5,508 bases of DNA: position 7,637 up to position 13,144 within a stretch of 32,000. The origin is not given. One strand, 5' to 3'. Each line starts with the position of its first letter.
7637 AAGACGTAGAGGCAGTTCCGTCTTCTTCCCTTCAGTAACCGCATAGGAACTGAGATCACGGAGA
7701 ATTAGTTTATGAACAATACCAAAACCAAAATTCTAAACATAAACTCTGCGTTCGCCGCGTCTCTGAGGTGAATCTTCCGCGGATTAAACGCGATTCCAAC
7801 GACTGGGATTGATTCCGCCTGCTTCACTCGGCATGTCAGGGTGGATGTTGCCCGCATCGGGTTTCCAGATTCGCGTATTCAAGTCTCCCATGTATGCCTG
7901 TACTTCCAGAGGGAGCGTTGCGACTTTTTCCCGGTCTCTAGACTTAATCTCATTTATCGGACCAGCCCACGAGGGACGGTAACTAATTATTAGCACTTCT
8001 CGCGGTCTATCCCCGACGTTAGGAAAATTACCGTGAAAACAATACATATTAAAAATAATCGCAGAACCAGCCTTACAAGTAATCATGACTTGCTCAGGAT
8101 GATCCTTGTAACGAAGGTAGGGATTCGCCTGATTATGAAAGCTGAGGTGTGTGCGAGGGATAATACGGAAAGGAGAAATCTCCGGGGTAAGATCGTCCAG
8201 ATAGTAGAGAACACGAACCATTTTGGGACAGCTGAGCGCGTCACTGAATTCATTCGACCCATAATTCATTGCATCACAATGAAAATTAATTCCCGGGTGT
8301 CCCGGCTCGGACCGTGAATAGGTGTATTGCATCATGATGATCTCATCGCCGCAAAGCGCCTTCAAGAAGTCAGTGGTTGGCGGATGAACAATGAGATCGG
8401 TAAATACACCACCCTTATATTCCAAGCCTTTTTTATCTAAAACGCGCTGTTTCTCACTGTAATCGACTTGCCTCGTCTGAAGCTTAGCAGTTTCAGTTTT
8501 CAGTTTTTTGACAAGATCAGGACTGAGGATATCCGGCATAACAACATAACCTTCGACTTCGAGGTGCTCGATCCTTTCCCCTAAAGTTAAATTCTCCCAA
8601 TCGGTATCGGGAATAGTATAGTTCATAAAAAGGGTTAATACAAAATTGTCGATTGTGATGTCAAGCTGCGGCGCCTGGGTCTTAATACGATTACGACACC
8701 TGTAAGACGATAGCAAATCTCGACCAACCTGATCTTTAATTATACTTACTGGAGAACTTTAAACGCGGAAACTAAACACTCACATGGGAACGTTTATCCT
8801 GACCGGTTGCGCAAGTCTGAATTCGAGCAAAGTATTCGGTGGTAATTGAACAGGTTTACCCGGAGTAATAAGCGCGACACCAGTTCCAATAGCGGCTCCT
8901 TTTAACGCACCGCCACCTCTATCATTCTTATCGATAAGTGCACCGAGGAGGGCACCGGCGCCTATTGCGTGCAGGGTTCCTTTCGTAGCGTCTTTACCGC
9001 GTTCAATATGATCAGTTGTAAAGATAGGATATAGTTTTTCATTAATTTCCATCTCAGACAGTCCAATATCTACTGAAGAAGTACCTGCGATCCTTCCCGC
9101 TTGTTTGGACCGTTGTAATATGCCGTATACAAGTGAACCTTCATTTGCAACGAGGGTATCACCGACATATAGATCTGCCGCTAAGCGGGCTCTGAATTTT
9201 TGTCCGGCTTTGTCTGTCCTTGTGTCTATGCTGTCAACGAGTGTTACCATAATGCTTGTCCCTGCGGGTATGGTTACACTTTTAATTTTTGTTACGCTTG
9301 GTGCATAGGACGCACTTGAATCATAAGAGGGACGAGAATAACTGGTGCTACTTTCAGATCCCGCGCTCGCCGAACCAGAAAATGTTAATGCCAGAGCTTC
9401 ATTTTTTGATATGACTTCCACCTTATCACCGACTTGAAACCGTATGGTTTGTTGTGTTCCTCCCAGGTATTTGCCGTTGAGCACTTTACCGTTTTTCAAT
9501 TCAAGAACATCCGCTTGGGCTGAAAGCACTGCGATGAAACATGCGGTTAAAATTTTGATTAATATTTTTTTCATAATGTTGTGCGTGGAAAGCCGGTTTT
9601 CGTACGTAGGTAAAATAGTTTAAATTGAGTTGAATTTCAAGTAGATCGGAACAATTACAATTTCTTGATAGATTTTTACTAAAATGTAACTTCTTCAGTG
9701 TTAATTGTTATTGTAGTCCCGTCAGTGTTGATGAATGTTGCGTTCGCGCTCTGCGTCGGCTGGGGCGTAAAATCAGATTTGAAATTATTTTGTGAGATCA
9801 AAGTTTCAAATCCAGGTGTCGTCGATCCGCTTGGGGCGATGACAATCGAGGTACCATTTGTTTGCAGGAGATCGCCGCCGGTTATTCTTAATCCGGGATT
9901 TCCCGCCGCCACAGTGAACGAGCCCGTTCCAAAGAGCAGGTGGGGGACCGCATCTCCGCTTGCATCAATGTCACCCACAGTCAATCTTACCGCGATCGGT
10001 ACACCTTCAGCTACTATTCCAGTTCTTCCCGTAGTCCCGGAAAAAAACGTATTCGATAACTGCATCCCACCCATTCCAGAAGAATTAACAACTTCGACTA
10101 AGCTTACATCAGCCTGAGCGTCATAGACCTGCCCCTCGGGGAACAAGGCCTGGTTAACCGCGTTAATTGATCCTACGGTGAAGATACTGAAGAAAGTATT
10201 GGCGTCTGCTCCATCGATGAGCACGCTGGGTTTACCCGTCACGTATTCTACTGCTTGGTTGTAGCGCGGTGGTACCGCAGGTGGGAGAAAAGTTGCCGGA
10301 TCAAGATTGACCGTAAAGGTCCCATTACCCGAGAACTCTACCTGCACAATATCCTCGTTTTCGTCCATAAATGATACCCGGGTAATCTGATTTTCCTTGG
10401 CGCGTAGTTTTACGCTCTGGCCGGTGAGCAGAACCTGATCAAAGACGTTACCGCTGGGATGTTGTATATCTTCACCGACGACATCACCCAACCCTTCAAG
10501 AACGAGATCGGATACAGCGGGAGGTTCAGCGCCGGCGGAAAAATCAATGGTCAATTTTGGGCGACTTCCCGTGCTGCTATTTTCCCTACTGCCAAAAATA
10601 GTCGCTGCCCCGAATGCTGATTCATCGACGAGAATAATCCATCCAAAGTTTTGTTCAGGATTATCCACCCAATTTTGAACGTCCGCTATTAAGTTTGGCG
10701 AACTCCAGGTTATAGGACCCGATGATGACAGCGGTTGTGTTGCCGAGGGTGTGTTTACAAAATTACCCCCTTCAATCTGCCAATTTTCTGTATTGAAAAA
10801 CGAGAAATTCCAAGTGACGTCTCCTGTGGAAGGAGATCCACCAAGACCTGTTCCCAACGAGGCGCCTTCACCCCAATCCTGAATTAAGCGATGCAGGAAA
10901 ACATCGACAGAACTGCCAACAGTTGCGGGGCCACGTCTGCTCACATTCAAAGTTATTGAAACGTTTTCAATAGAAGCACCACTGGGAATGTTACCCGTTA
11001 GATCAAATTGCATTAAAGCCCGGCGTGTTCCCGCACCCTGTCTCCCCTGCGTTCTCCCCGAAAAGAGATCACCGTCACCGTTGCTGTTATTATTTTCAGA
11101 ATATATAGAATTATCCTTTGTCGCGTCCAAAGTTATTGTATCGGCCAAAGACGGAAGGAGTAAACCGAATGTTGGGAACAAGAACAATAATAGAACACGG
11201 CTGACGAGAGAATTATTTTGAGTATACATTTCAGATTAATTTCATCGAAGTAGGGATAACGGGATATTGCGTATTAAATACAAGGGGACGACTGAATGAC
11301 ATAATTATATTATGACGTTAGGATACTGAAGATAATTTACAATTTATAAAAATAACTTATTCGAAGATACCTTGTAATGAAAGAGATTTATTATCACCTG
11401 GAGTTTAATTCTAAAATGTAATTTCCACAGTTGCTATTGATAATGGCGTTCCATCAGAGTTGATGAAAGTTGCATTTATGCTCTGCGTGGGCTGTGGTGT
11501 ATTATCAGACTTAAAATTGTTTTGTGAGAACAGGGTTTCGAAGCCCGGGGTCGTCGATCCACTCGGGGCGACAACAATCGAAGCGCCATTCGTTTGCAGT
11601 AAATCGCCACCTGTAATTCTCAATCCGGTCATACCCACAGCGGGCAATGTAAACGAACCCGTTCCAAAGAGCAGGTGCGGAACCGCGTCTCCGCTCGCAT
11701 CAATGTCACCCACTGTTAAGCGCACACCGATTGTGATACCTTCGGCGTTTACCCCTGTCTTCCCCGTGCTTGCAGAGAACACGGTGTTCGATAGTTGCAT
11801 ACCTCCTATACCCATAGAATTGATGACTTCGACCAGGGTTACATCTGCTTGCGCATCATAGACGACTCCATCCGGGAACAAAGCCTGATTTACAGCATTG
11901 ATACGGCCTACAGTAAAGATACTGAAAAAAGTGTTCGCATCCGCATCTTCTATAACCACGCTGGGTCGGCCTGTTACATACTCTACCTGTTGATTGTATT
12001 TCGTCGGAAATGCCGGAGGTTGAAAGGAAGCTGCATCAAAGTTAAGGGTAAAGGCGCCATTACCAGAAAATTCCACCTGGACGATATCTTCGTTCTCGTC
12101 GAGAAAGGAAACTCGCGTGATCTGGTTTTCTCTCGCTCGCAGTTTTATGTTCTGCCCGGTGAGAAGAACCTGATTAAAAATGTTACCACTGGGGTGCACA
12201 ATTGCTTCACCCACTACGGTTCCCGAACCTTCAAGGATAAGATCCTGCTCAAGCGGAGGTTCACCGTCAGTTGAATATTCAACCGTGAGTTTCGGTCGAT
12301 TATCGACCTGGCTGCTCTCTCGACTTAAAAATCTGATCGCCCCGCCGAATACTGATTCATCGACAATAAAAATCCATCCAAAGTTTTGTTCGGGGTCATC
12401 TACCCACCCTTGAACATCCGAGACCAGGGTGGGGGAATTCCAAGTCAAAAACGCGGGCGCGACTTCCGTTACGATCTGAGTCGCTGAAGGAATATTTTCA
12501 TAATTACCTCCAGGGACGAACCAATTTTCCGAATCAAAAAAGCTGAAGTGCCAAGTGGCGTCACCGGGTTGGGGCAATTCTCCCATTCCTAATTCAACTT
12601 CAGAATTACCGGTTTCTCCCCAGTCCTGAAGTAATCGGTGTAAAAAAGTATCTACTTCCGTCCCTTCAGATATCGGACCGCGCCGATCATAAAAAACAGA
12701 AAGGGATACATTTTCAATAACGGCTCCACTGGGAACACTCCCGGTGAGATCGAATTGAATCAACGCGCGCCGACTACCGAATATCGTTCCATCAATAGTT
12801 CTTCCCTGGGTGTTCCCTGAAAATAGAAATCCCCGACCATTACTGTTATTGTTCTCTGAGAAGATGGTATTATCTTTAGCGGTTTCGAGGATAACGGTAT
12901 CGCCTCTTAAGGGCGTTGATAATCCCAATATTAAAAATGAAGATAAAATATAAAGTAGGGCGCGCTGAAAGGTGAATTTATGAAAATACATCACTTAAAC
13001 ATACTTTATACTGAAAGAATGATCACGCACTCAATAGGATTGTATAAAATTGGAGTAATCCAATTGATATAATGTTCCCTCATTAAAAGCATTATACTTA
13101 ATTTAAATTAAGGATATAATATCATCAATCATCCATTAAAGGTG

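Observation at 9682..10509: Portable ~277-aa C-terminal module shared by three secreted proteins with unrelated N-terminal domains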

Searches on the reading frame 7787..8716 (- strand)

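Call 63: search_protein_families(library=ncbifam, proteins=[window:7787-8716:-], max_evalue=0.01)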
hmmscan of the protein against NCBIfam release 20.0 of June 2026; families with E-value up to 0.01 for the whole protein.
window:7787-8716:- (310 aa): 4 families
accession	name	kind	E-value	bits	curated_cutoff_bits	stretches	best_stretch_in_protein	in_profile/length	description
TIGR04436.1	SpoChoClust_3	subfamily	5.1e-05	22.6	200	1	49-251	9-205/300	putative 2OG-Fe(II) oxygenase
TIGR02408.1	ectoine_ThpD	equivalog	0.00014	21.3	336.5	0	210-246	211-247/277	ectoine hydroxylase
TIGR01762.1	chlorin-enz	subfamily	0.00086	18.7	226.3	0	50-147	9-109/288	chlorinating enzyme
NF052437.1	MPhHdxlPhnYGIM8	equivalog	0.0032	17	500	0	109-256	80-223/260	methylphosphonate hydroxylase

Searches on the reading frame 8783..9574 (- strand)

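Call 63: search_protein_families(library=ncbifam, proteins=[window:8783-9574:-], max_evalue=0.01)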
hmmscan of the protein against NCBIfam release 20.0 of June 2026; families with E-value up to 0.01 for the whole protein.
window:8783-9574:- (264 aa): 4 families
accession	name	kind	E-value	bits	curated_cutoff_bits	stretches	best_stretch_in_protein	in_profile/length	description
NF047433.1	Lepto_7_Nterm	domain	2.6e-07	30.2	43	1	10-65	4-60/63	LA_0442/LA_0875 N-terminal domain-containing protein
NF047503.1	LB_137_fam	subfamily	0.00061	19.1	200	1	12-64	4-56/288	LB_137 family protein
NF053611.1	YiaD_Gzip_OmpA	equivalog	0.00091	19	175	0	192-233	21-63/206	YiaD family glycine zipper/OmpA-like lipoprotein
NF041881.1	PTPDL_fam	equivalog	0.0022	17.2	200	1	11-48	2-39/339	PTPDL family protein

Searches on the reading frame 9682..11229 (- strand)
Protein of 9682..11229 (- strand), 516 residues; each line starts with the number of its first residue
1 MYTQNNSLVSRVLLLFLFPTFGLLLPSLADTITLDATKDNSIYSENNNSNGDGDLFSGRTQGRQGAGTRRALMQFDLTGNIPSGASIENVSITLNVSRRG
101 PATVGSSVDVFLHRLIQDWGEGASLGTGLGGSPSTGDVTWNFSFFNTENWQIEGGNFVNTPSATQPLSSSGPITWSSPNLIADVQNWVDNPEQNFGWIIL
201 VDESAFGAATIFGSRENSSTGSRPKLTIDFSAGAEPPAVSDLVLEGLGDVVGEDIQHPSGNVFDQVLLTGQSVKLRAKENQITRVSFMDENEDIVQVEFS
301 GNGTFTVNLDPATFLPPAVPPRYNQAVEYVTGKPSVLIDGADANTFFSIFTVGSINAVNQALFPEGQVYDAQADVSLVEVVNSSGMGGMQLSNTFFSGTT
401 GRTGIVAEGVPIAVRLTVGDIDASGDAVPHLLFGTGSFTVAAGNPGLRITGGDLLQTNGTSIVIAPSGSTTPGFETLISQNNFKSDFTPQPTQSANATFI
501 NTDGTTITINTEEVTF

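Call 4: search_protein_families(library=pfam, proteins=[window:9682-11229:-], max_evalue=1)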
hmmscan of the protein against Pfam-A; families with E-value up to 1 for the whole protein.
window:9682-11229:- (516 aa): 2 families
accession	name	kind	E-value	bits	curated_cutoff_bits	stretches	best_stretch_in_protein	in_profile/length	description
PF24517.2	CBM96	-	2e-06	28.2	26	1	133-228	68-162/164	Carbohydrate-binding module family 96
PF06995.16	Phage_P2_GpU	-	0.15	12.1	27.5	1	331-381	71-119/120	Phage P2 GpU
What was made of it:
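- On Any curated CBM family in Pfam: The only CBM hit (CBM96) lies in the N-terminal DNRLRE part, residues 133-228 of protein 1 (call 4).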

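Call 5: search_protein_families(library=ncbifam, proteins=[window:9682-11229:-], max_evalue=1)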
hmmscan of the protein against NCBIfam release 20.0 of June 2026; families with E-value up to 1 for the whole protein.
window:9682-11229:- (516 aa): 2 families
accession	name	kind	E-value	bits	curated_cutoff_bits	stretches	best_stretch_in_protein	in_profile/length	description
NF033679.1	DNRLRE_dom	domain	2.8e-16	60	34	1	39-228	2-163/164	DNRLRE domain-containing protein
NF009970.0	PRK13435.1-1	equivalog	0.067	13.2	143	1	351-396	27-67/125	response regulator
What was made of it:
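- Fusion to DNRLRE/CBM96-type domains (calls 4, 5).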

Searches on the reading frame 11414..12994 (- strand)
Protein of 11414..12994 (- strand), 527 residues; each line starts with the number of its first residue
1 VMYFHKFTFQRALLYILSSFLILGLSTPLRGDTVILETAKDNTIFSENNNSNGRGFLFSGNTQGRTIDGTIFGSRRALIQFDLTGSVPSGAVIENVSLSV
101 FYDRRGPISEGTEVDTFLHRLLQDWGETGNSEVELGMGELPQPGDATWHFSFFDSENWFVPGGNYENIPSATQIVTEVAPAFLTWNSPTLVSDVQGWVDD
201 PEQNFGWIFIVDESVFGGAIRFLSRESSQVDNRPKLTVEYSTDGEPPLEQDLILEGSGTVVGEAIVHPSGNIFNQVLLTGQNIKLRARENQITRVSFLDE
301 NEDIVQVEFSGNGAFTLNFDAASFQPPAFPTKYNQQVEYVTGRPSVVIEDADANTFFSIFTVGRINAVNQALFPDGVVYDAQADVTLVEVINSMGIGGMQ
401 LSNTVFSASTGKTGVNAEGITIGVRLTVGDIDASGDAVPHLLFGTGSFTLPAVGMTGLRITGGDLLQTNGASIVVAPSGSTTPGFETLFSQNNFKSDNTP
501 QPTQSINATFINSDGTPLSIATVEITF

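Call 4: search_protein_families(library=pfam, proteins=[window:11414-12994:-], max_evalue=1)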
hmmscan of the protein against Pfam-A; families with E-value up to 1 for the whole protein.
window:11414-12994:- (527 aa): 0 families

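Call 5: search_protein_families(library=ncbifam, proteins=[window:11414-12994:-], max_evalue=1)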
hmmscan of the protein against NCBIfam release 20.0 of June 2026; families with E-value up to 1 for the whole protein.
window:11414-12994:- (527 aa): 1 family
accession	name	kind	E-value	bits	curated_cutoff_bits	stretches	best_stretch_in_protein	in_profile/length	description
NF033679.1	DNRLRE_dom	domain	3.3e-15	56.5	34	1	41-239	2-164/164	DNRLRE domain-containing protein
